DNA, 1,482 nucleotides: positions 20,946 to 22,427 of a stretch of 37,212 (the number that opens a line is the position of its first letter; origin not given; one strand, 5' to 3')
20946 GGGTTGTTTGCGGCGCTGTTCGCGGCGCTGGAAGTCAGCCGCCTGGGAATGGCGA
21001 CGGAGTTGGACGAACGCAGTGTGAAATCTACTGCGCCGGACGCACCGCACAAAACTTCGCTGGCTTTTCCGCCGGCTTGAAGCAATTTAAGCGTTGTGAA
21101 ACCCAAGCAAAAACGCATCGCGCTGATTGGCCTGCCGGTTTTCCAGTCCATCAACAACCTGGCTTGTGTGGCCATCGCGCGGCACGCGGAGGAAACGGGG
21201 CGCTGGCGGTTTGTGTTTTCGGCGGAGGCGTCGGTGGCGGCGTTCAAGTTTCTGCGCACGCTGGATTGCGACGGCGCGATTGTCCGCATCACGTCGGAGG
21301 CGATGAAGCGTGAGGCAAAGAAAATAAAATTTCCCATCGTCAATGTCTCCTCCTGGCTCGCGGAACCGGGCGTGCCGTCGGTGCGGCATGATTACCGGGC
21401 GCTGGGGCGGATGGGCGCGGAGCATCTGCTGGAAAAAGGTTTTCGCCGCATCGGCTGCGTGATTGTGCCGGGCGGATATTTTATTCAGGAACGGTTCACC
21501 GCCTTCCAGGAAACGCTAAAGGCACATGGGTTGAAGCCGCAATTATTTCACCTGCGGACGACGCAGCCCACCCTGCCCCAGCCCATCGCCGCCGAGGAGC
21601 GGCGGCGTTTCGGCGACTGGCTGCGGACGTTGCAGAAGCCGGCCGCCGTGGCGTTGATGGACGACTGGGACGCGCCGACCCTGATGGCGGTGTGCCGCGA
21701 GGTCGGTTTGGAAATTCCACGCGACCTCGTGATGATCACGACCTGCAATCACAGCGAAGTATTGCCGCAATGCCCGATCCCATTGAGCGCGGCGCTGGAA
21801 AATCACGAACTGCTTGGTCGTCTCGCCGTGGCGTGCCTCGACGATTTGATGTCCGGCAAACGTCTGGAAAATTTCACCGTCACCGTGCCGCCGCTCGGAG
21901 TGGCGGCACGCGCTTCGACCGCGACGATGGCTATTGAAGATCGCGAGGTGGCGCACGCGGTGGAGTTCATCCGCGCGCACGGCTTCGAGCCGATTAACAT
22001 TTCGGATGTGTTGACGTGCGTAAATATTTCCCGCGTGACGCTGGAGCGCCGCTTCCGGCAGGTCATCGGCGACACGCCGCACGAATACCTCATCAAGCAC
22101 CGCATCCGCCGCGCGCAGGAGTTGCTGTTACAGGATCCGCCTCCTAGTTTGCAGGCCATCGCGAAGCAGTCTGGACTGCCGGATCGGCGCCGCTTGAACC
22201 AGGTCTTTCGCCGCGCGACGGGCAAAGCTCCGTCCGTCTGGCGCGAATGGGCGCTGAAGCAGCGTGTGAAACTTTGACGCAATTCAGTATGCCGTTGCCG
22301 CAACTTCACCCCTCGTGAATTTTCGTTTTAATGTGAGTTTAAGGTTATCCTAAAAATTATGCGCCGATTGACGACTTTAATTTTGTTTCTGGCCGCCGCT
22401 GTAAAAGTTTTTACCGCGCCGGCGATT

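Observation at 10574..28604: A 21-nt-phased direct-repeat box recurs in the intergenic gaps of the island; candidate operator of the locus-encoded XylR/AraC regulator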

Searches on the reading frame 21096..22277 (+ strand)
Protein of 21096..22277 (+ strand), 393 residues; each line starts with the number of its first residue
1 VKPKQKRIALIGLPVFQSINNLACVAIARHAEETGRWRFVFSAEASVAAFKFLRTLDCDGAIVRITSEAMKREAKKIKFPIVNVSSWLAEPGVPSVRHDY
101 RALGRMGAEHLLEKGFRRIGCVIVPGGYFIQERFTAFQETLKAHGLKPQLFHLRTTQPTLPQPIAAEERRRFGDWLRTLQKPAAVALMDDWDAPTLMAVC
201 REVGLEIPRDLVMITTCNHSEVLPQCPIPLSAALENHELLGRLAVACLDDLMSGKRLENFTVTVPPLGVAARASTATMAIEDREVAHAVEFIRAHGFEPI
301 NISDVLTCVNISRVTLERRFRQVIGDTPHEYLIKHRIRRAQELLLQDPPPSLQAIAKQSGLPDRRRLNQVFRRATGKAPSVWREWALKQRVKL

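Call 4: search_protein_families(library=pfam, proteins=[window:21096-22277:+])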
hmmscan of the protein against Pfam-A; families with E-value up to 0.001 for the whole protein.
window:21096-22277:+ (393 aa): 4 families
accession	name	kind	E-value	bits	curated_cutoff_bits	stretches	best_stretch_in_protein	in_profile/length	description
PF13377.12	Peripla_BP_3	-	8.2e-26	91.5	26.5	1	108-275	1-167/167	Periplasmic binding protein-like domain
PF12833.13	HTH_18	-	6.3e-18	65.3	33.6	1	309-384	5-79/80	Helix-turn-helix domain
PF00165.29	HTH_AraC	-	1.5e-09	38.1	26.6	0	352-383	11-41/42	Bacterial regulatory helix-turn-helix proteins, AraC family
PF00532.27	Peripla_BP_1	-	5e-06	26.6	22.2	1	43-162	43-168/281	Periplasmic binding proteins and sugar binding domain of LacI family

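Call 6: find_encoding_contigs(protein=window:21096-22277:+, flank=10000, max_places=6)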
Protein window:21096-22277:+ (393 aa): 2 contigs read that carry it; 2 places shown.
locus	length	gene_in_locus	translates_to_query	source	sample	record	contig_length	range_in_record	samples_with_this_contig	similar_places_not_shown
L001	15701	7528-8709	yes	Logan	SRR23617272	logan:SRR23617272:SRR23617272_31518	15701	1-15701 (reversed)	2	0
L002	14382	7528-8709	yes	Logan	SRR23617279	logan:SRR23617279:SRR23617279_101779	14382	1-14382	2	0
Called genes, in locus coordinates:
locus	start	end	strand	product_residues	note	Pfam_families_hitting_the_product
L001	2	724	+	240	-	?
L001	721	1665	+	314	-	PF00135:COesterase, PF20434:BD-FAE, PF07859:Abhydrolase_3, PF00326:Peptidase_S9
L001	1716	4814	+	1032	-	-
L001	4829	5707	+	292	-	PF01261:AP_endonuc_2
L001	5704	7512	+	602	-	PF07470:Glyco_hydro_88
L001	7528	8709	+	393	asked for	PF00532:Peripla_BP_1 (weak), PF13377:Peripla_BP_3, PF00165:HTH_AraC (faint), PF12833:HTH_18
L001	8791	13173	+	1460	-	PF13385:Laminin_G_3, PF22352:K319L-like_PKD (faint), PF00041:fn3 (weak)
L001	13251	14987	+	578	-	PF03629:SASA (faint)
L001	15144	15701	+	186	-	?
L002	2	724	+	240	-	?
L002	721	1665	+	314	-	PF00135:COesterase, PF20434:BD-FAE, PF07859:Abhydrolase_3, PF00326:Peptidase_S9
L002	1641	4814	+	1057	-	-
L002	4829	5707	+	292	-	PF01261:AP_endonuc_2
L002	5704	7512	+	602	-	PF07470:Glyco_hydro_88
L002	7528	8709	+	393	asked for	PF00532:Peripla_BP_1 (weak), PF13377:Peripla_BP_3, PF00165:HTH_AraC (faint), PF12833:HTH_18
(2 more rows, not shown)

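Call 8: find_homologous_proteins(query=window:21096-22277:+, max_evalue=1e-30)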
Query window:21096-22277:+ (393 aa): 316 proteins with E <= 1e-30 among 7521 candidates; the best 120 are listed.
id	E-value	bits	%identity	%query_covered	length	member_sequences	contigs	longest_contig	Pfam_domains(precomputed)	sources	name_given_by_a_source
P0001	5.7e-240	814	91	100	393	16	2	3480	PF12833.14,PF13377.13,PF00165.30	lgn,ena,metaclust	metaclust:\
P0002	1.7e-238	809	90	100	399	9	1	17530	PF12833.14,PF13377.13,PF00532.28,PF00165.30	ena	-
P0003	2.0e-231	786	89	98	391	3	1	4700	PF12833.14,PF13377.13,PF00165.30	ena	-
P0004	2.3e-231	786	88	100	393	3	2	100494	PF12833.14,PF13377.13,PF00165.30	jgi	jgi:LacI family transcriptional regulator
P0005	1.8e-230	783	87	99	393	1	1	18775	PF12833.14,PF13377.13,PF00532.28,PF00165.30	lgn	-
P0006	4.8e-230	781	86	100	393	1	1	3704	PF12833.14,PF13377.13,PF00165.30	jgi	jgi:LacI family transcriptional regulator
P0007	6.2e-226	768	86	100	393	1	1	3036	PF12833.14,PF13377.13,PF13407.13,PF00165.30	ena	-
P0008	4.2e-224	762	86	100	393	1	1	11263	PF12833.14,PF13377.13,PF00532.28,PF00165.30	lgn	-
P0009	6.2e-224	761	85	100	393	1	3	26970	PF12833.14,PF13377.13,PF13407.13,PF00165.30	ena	-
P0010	5.7e-213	725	81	99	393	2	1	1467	PF12833.14,PF13377.13,PF00165.30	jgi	jgi:LacI family transcriptional regulator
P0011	3.2e-212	723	82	99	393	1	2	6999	PF12833.14,PF13377.13,PF00165.30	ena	-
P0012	3.3e-211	719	81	100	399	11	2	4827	PF12833.14,PF13377.13,PF00165.30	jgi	-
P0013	8.1e-211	718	80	100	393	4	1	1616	PF12833.14,PF13377.13,PF00165.30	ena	-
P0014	5.3e-210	715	80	99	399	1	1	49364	PF12833.14,PF13377.13,PF00165.30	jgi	-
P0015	1.1e-208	711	80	99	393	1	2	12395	PF12833.14,PF13377.13,PF00165.30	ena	-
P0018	4.7e-206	702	81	98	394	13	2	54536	PF12833.14,PF13377.13,PF00165.30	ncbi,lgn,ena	-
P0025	7.2e-186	636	72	99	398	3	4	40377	PF12833.14,PF13377.13,PF00532.28,PF00165.30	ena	-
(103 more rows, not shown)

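Call 9: find_related_loci(query=window:21096-22277:+, collection=metagenome_contigs, flank=10000)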
Query window:21096-22277:+ (393 aa) in metagenome_contigs; peptide patterns used: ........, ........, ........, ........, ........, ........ (x = any residue, [..] = any of these).
152 stretches matched a pattern; 14 encode a relative of the query (tblastn E <= 1e-3); 14 distinct loci.
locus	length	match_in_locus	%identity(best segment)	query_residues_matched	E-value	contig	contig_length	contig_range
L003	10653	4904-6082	92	1-393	0e+0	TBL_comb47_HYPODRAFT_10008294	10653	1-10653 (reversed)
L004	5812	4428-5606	90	1-393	0e+0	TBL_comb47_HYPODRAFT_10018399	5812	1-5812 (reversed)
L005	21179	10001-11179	80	1-393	0e+0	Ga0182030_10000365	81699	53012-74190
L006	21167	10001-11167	80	1-389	0e+0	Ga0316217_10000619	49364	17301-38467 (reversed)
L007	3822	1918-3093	80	1-392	0e+0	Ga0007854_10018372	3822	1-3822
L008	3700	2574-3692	68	4-376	2e-179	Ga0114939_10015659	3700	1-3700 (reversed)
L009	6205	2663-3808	65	1-382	1e-172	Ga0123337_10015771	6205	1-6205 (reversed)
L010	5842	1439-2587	66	1-383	3e-168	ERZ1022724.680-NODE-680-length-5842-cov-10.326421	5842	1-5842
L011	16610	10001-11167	62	1-389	2e-164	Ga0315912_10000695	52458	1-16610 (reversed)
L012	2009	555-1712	61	1-386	3e-177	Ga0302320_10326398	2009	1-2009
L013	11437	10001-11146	59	3-384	2e-156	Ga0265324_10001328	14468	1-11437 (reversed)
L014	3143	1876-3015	63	4-383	2e-164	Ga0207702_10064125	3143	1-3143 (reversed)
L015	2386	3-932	56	79-386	3e-120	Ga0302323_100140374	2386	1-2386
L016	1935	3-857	60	95-379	8e-115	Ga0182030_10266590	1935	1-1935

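Call 13: find_encoding_contigs(protein=P0004, flank=10000, max_places=3)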
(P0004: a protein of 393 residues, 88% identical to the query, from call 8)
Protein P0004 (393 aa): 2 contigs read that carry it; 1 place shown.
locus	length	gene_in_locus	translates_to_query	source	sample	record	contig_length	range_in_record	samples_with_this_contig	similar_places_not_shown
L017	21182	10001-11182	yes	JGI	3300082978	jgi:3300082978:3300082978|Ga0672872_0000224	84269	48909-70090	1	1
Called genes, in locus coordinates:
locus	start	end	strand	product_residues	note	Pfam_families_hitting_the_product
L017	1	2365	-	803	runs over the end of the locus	-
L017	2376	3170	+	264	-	PF07963:N_methyl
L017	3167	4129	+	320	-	PF00135:COesterase (weak), PF20434:BD-FAE, PF07859:Abhydrolase_3, PF12146:Hydrolase_4 (faint), PF00326:Peptidase_S9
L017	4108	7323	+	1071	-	-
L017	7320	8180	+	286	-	PF01261:AP_endonuc_2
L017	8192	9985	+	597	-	PF07470:Glyco_hydro_88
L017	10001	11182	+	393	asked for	PF13377:Peripla_BP_3, PF00165:HTH_AraC (faint), PF12833:HTH_18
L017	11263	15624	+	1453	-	PF22352:K319L-like_PKD (faint), PF00041:fn3 (weak)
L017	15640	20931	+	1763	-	-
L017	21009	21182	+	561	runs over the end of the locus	PF03629:SASA (faint)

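Call 14: find_encoding_contigs(protein=P0018, flank=10000, max_places=3)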
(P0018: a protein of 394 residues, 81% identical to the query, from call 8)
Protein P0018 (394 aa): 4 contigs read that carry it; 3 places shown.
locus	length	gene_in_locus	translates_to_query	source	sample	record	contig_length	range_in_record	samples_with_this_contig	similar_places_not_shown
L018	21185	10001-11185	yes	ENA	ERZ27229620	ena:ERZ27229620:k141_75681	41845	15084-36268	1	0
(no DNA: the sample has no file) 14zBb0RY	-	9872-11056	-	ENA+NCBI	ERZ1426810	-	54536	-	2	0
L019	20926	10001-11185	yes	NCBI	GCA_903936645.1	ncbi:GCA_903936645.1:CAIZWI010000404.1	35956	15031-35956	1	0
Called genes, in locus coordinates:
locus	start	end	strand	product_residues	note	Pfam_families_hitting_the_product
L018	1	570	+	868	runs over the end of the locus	-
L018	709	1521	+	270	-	PF07963:N_methyl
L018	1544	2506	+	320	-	PF00135:COesterase (weak), PF20434:BD-FAE, PF12146:Hydrolase_4 (faint), PF07859:Abhydrolase_3, PF00326:Peptidase_S9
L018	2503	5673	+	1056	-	-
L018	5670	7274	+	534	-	-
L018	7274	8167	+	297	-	PF01261:AP_endonuc_2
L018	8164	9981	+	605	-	PF07470:Glyco_hydro_88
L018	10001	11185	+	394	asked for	PF13377:Peripla_BP_3, PF12833:HTH_18, PF00165:HTH_AraC (weak)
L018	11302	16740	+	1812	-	PF22842:Pel9A-like_beta_helix, PF13229:Beta_helix (weak), PF12951:PATR (weak), PF00801:PKD, PF18911:PKD_4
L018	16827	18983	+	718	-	PF13229:Beta_helix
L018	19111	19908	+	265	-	PF07963:N_methyl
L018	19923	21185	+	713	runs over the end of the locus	-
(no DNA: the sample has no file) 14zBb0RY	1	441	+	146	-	?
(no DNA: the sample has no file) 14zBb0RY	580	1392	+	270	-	PF07963:N_methyl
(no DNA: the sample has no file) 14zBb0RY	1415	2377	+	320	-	PF00135:COesterase (weak), PF20434:BD-FAE, PF12146:Hydrolase_4 (faint), PF07859:Abhydrolase_3, PF00326:Peptidase_S9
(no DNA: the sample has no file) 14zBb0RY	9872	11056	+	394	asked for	PF13377:Peripla_BP_3, PF12833:HTH_18, PF00165:HTH_AraC (weak)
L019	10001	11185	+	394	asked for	PF13377:Peripla_BP_3, PF12833:HTH_18, PF00165:HTH_AraC (weak)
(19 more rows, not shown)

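Call 15: find_encoding_contigs(protein=P0025, flank=10000, max_places=3)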
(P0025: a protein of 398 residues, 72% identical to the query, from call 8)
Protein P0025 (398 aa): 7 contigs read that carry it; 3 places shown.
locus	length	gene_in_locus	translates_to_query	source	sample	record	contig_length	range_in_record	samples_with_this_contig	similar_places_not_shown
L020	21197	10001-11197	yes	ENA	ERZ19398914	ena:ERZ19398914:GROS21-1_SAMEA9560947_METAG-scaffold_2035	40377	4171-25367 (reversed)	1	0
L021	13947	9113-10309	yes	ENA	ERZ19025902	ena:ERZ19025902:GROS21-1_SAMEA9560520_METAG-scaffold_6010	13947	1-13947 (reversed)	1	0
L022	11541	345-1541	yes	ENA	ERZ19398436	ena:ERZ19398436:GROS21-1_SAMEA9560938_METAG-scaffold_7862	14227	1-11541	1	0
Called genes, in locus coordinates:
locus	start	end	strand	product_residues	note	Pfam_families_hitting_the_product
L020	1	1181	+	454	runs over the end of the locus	-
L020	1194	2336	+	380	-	PF13439:Glyco_transf_4, PF13579:Glyco_trans_4_4, PF20706:GT4-conflict, PF00534:Glycos_transf_1, PF13692:Glyco_trans_1_4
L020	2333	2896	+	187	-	PF00132:Hexapep (faint)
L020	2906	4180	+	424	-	PF13579:Glyco_trans_4_4 (faint)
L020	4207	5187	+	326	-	PF01073:3Beta_HSD, PF01370:Epimerase, PF04321:RmlD_sub_bind (weak), PF16363:GDP_Man_Dehyd, PF07993:NAD_binding_4 (weak)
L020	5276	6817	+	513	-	PF09721:Exosortase_EpsH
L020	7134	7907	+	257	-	-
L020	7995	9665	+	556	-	PF12895:ANAPC3 (faint), PF14559:TPR_19 (faint)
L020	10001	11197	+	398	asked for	PF00532:Peripla_BP_1 (weak), PF13377:Peripla_BP_3, PF12833:HTH_18, PF00165:HTH_AraC (weak)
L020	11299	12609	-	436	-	PF00586:AIRS, PF02769:AIRS_C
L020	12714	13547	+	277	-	-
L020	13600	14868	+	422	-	PF07690:MFS_1, PF13347:MFS_2, PF00083:Sugar_tr, PF12832:MFS_1_like, PF07690:MFS_1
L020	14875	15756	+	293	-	PF02311:AraC_binding (weak), PF12833:HTH_18, PF00165:HTH_AraC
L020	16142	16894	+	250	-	PF00406:ADK, PF13207:AAA_17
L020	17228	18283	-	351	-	PF00586:AIRS, PF02769:AIRS_C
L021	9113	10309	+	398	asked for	PF00532:Peripla_BP_1 (weak), PF13377:Peripla_BP_3, PF12833:HTH_18, PF00165:HTH_AraC (weak)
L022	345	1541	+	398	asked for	PF00532:Peripla_BP_1 (weak), PF13377:Peripla_BP_3, PF12833:HTH_18, PF00165:HTH_AraC (weak)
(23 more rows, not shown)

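Call 25: search_solved_structures(query=window:21096-22277:+, max_evalue=0.001, show_alignments=1)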
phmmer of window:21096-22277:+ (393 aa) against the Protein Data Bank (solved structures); distinct sequences matched with E-value up to 0.001: 13.
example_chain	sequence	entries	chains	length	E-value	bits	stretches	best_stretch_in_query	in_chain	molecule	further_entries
4fe4_A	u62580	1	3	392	5.8e-28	101.4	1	51-384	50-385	Xylose operon regulatory protein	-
4fe7_A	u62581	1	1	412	6.9e-28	101.1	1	51-384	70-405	Xylose operon regulatory protein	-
9nt3_D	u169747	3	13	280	2.4e-09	40.1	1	49-276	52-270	Ancestral LacI Transcription Factor | LacI Transcription Factor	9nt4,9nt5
3oio_A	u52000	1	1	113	4.4e-08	35.9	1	284-372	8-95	Transcriptional regulator (AraC-type DNA-binding domain-containing proteins)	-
3w6v_A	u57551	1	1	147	1.2e-07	34.6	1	285-384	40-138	AdpA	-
3miz_A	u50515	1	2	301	1e-06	31.4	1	42-258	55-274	Putative transcriptional regulator protein, LacI family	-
3oou_A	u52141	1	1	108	1.4e-05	27.7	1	287-384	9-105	Lin2118 protein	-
6swi_A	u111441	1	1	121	1.7e-05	27.4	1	287-384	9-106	Two-component response regulator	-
12aw_A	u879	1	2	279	0.00024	23.6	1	287-384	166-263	HYBRID TWO-COMPONENT SYSTEM PROTEIN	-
3gyb_A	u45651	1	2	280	0.00035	23.1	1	98-217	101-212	Transcriptional regulators (LACI-FAMILY TRANSCRIPTIONAL REGULATORY PROTEIN)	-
2k9s_A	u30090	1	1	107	0.00037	23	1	282-383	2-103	Arabinose operon regulatory protein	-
7w5w_J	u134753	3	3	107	0.00056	22.4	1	287-383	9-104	Regulatory protein SoxS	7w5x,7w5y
9nt6_A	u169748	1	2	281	0.00088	21.8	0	43-257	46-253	LacI Transcription Factor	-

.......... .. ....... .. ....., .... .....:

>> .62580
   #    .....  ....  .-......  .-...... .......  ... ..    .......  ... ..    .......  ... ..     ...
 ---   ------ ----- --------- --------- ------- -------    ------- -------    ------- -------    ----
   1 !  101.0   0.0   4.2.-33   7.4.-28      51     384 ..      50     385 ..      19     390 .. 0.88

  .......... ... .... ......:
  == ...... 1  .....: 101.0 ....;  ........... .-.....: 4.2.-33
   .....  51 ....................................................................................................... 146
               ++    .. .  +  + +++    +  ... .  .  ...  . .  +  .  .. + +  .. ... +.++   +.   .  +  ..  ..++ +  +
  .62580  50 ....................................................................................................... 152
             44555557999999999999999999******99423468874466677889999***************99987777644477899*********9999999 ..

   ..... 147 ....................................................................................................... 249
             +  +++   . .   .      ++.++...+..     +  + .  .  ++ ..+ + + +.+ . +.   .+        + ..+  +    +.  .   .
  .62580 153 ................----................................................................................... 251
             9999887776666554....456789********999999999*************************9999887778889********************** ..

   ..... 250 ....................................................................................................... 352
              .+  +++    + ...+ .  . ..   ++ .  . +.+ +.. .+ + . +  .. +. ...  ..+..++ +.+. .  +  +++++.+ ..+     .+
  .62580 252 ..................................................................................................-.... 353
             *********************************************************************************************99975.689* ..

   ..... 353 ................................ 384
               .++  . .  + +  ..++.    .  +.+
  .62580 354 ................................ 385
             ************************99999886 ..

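Call 44: search_protein_families(library=ncbifam, proteins=[window:21096-22277:+], max_evalue=0.001)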
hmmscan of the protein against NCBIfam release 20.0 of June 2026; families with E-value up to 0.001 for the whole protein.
window:21096-22277:+ (393 aa): 19 families
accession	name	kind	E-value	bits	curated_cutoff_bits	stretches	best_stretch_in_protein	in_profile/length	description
NF006902.0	PRK09393.1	equivalog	5.3e-15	55.4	425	1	280-384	217-320/327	transcriptional regulator FtrA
NF007860.0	PRK10572.1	equivalog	4.5e-10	38.9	208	1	275-386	175-285/292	arabinose operon transcriptional regulator AraC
NF047455.1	TF_Staph_AryK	equivalog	3.7e-09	35.4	850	1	275-386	149-259/759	transcriptional regulator AryK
NF041686.2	ant_diox_reg_AndR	equivalog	4.5e-09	36.4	350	1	272-380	206-315/321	anthranilate 1,2-dioxygenase regulatory protein AndR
NF052371.1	TransRegGbdRPseu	equivalog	2.5e-08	33.4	480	1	288-384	230-325/365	choline metabolism transcriptional regulator GbdR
TIGR01481.1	ccpA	equivalog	7.6e-08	32.1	442.35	1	66-275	127-329/330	catabolite control protein A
NF010027.0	PRK13502.1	equivalog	1.5e-07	31.2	384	1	311-385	204-277/282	HTH-type transcriptional activator RhaR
NF047788.1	TransRegPocR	equivalog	2.7e-07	30.2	500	1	274-388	180-293/296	transcriptional regulator PocR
NF007584.0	PRK10219.1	equivalog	3.2e-07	30.7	174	1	285-384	7-105/107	superoxide response transcriptional regulator SoxS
NF010028.0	PRK13503.1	equivalog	3.6e-07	29.9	288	1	280-384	168-271/278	HTH-type transcriptional activator RhaS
NF052440.1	TransRegGNTRPSEAE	equivalog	8.1e-07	28.4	400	1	67-262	131-321/333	HTH-type transcriptional regulator GntR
NF010025.2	PRK13500.1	equivalog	1.3e-06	28.2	525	1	311-385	204-277/282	HTH-type transcriptional activator RhaR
TIGR04094.1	adjacent_YSIRK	equivalog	2.7e-06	26.6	200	1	285-382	287-382/383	YSIRK-targeted surface antigen transcriptional regulator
NF049932.1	TranspRegBtr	equivalog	7.1e-06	24.8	900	1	284-383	165-263/531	bacillibactin transport transcriptional regulator Btr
NF008269.0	PRK11041.1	equivalog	2.2e-05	23.7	436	1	68-259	137-322/342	DNA-binding transcriptional regulator CytR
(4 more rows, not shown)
